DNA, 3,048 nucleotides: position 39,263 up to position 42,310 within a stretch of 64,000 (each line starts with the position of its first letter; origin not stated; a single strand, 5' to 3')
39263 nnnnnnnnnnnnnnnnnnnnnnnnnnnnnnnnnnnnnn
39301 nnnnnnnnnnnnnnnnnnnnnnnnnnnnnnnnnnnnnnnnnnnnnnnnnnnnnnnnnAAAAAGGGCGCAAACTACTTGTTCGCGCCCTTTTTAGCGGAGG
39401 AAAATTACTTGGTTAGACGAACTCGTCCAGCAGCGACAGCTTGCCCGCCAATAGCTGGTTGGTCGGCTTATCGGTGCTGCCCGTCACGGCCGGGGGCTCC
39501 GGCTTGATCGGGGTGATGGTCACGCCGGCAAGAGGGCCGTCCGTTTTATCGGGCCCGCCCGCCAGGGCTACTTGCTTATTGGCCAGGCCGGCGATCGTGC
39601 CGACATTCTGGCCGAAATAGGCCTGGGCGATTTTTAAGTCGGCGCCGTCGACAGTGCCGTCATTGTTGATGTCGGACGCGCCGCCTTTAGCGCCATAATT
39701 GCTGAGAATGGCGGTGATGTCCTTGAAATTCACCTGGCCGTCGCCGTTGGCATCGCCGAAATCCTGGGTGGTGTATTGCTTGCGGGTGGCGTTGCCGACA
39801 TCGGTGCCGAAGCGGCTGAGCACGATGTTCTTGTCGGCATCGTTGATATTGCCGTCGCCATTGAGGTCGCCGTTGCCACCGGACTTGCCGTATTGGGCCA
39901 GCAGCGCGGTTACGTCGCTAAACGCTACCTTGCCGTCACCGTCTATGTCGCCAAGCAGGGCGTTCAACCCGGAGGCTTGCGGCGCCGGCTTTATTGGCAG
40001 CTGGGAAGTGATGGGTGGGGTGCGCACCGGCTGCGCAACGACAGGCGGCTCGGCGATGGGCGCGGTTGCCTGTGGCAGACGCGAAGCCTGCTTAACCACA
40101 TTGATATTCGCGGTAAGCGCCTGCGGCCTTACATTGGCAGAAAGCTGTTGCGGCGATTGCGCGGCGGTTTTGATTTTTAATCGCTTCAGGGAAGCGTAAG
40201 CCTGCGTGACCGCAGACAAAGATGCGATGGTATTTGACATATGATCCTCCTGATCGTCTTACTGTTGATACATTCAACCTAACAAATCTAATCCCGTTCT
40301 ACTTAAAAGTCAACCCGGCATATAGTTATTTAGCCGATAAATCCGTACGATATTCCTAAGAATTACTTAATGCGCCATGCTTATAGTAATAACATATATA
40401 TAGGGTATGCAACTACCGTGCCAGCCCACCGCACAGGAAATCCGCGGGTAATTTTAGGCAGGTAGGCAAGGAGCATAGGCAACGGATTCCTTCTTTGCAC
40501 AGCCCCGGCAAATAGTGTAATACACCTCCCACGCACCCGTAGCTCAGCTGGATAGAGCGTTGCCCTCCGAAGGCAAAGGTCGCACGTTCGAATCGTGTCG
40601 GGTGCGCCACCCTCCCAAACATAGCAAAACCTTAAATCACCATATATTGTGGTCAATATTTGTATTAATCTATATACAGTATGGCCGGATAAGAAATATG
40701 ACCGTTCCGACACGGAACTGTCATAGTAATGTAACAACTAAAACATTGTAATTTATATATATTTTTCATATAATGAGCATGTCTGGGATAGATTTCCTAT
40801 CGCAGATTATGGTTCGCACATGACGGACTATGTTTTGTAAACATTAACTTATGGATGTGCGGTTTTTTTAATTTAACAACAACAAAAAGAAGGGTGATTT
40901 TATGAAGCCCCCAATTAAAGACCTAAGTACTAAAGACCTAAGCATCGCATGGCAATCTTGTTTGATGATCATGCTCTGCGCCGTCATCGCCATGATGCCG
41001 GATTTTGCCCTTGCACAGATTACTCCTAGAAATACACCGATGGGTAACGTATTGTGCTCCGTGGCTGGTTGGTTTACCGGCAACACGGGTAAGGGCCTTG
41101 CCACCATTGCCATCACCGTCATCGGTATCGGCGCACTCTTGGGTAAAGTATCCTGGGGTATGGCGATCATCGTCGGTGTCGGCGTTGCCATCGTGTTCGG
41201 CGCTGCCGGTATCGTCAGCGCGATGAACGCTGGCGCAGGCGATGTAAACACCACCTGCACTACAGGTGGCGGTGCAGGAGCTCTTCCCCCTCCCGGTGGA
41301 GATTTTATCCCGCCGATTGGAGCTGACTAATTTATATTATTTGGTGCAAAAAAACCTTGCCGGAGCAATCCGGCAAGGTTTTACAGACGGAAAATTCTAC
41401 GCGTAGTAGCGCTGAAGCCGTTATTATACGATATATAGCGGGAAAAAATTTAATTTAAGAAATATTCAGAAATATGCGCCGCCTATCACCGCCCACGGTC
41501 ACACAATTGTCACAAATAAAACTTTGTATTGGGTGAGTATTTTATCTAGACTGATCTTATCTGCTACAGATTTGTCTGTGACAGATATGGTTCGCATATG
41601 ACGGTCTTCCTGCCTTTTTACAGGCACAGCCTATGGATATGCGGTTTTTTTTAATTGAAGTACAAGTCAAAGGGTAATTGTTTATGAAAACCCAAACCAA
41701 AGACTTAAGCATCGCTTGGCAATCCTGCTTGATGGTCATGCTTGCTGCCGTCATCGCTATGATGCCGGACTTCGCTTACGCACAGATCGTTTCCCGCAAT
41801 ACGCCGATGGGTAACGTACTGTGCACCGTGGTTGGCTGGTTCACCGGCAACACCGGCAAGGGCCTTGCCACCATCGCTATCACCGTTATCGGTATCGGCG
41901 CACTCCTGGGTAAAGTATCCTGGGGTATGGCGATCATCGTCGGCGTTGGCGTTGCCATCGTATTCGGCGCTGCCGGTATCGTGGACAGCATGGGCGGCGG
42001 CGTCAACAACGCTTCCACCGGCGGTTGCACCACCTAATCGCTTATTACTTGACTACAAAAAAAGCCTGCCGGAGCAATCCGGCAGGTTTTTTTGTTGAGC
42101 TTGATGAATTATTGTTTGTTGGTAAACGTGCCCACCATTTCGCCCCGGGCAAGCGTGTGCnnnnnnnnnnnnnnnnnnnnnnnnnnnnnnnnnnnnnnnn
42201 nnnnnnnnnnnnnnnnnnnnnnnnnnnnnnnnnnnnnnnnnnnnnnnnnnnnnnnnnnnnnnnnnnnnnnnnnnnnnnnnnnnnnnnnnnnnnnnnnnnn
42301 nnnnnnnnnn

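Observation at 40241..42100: AT-rich islet at tRNA-Arg(CCG) with tandemly duplicated orphan virB2 pilin genes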

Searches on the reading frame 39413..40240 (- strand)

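Call 4: search_protein_families(library=pfam, proteins=[window:39413-40240:-], max_evalue=1)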
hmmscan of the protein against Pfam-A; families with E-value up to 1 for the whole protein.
window:39413-40240:- (275 aa): 4 families
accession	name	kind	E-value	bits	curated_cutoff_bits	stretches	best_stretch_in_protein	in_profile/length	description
PF00404.24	Dockerin_1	-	6.1e-09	36.4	22.9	4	162-206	2-53/57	Dockerin type I domain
PF00036.39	EF-hand_1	-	7.2e-05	22.5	25.4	1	163-180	10-27/29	EF hand domain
PF13499.12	EF-hand_7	-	0.00011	22.9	30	1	125-177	12-64/67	EF-hand domain pair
PF13405.12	EF-hand_6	-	0.0082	16.2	25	0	163-183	10-30/30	EF-hand domain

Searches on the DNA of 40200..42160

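Call 22: search_rna_families(source=window, start=40200, end=42160, threshold=evalue, max_evalue=1)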
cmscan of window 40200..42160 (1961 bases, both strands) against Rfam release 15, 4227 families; matches with E-value up to 1: 10.
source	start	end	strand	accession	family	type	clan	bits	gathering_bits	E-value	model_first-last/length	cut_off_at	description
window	40533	40606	+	RF00005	tRNA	Gene; tRNA;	CL00001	66.3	29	9.8e-14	1-71/71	no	tRNA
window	41348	41464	-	RF02452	ncr1575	Gene; sRNA;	-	24.9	60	0.75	1-212/212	no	Bacillus sRNA ncr1575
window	41991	42093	+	RF02450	ncr1175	Gene; sRNA;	-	23.3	60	0.24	1-110/110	no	Bacillus sRNA ncr1175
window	41245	41382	+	RF02901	AaHKsRNA41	Gene; sRNA;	-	22.3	97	0.02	1-187/187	no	Aggregatibacter sRNA 41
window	40533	40607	-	RF04354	Plastid-ycf2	Cis-reg;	-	21.5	65.7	0.23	1-75/75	no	Plastid-ycf2 5UTR RNA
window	42015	42096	+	RF00506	Thr_leader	Cis-reg; leader;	-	21.5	55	0.43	1-118/118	no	Threonine operon leader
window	42035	42091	+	RF02901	AaHKsRNA41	Gene; sRNA;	-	21.4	97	0.036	1-187/187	no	Aggregatibacter sRNA 41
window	41351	41400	-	RF02901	AaHKsRNA41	Gene; sRNA;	-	17.9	97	0.32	1-187/187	no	Aggregatibacter sRNA 41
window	42060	42160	-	RF02901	AaHKsRNA41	Gene; sRNA;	-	17.4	97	0.43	78-187/187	5'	Aggregatibacter sRNA 41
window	41351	41458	+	RF02035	IMES-2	Gene;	-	14.6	54.7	0.98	1-141/141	no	IMES-2 RNA motif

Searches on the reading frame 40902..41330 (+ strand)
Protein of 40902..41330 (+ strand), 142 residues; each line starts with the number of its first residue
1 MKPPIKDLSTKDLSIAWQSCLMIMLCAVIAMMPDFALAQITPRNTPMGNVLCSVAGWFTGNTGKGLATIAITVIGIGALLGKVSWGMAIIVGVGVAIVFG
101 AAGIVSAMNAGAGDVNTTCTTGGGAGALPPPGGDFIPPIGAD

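Call 4: search_protein_families(library=pfam, proteins=[window:40902-41330:+], max_evalue=1)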
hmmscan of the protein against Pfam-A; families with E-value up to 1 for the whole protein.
window:40902-41330:+ (142 aa): 1 family
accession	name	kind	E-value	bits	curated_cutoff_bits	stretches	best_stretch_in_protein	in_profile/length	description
PF04956.18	TrbC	-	5.9e-19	68.5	27.9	1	12-107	4-97/98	TrbC/VIRB2 pilin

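Call 5: search_protein_families(library=ncbifam, proteins=[window:40902-41330:+], max_evalue=1)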
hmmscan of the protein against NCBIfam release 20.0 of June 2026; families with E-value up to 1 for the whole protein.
window:40902-41330:+ (142 aa): 2 families
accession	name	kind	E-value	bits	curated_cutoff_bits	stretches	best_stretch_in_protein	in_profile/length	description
NF010431.0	PRK13857.1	equivalog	0.0037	17.2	103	1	36-108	45-116/120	pilin major subunit VirB2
NF041281.1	TraA_gammapb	subfamily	0.012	15.6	50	1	49-106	12-68/75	TraA family conjugative transfer protein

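Call 77: predict_structure(alignment_id=A4)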
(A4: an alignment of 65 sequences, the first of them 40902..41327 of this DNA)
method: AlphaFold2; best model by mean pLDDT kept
length: 142 residues; sequences in the alignment: 65
mean_pLDDT: 69.1   pTM: 0.42
mean pLDDT of the five models: 69.1, 67.4, 64.3, 59.4, 58.7
residues with pLDDT >= 90: 4; 70-90: 69; 50-70: 44; < 50: 25
segments of 3 or more residues with pLDDT < 50: 108-113, 122-131
pLDDT, mean of each block of 10 residues (from residue 1): 55 84 87 69 63 74 84 89 86 81 51 52 44 52 50
secondary structure, 60 per line:
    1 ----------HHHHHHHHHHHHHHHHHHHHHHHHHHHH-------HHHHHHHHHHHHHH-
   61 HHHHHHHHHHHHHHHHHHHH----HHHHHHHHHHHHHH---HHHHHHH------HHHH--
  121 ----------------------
elements in order: H11-38 H46-59 H61-80 H85-98 H102-108 H115-118

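Call 80: fold_search(model_id=the predicted structure, library=pdb)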
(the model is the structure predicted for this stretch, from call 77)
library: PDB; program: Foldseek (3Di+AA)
matches with E <= 10: 7; with E <= 0.001: 0
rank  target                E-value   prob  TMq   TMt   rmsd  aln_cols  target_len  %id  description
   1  8cue_1A               7.3e-01  0.80  0.34  0.62   4.0        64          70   23  CryoEM structure of the T-pilus from Agrobacterium tumefaciens (released 2023-02-01)
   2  9vpe                  4.7e+00  0.25  0.33  0.61   4.7        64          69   16  CryoEM structure of cyclised H-pilus (D69G) (released 2025-12-24)
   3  9hvc                  6.4e+00  0.20  0.34  0.62   4.7        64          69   16  CryoEM structure of cyclised H-pilus (released 2025-03-26)
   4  7oci_H                7.2e+00  0.06  0.23  0.14  10.0        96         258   14  Cryo-EM structure of yeast Ost6p containing oligosaccharyltransferase complex (released 2022-02-16)
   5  8k89_A                7.7e+00  0.12  0.23  0.42  18.9        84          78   10  Crystal structure of NFIL3 (released 2024-03-06)
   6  8k89_B                8.2e+00  0.11  0.23  0.43  19.0        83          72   10  Crystal structure of NFIL3 (released 2024-03-06)
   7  2www_D                9.9e+00  0.05  0.20  0.10  16.6        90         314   16  Crystal Structure of Methylmalonic Acidemia Type A Protein (released 2009-11-17)
